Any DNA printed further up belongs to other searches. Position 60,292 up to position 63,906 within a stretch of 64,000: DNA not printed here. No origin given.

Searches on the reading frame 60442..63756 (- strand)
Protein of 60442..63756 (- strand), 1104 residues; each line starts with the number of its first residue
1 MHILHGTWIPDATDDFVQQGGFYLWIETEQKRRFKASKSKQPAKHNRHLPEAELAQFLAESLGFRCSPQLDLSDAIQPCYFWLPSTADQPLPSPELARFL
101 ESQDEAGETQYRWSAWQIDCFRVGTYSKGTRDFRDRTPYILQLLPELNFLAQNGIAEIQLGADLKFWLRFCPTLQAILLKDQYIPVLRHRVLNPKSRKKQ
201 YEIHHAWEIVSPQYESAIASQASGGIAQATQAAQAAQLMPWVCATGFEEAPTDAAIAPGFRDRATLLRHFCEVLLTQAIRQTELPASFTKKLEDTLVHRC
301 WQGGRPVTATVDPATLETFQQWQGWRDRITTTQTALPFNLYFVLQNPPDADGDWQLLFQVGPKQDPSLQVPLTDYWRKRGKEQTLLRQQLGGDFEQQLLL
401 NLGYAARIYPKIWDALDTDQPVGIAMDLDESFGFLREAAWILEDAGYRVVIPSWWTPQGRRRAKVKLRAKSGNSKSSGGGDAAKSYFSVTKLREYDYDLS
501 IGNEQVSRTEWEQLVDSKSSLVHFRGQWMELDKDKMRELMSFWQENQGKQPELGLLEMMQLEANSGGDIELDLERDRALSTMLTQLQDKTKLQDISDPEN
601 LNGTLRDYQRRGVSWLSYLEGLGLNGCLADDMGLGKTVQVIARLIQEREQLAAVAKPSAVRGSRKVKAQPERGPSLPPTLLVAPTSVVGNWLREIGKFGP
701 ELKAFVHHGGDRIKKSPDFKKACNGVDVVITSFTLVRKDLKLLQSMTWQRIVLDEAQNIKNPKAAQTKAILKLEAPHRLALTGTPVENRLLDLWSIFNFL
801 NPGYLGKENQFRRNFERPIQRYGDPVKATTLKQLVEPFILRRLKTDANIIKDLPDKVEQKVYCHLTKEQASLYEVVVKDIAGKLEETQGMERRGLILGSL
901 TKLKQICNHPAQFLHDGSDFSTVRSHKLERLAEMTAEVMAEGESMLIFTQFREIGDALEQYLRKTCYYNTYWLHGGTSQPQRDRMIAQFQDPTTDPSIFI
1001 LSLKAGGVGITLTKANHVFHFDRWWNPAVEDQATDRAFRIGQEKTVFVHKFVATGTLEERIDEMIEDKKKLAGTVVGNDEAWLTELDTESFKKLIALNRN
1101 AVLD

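Call 75: search_protein_families(library=pfam, proteins=[window:60442-63756:-], max_evalue=0.001)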
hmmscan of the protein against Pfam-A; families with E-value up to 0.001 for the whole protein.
window:60442-63756:- (1104 aa): 3 families
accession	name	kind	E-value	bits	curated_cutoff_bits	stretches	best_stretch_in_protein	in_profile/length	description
PF00176.29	SNF2-rel_dom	-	5e-74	249.5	24.9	1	608-911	1-289/290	SNF2-related domain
PF12419.13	DUF3670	-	4.7e-37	127.2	27.6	1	420-562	2-135/136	SNF2 Helicase protein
PF00271.37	Helicase_C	-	9.8e-21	74.5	23.5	1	927-1041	2-110/110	Helicase conserved C-terminal domain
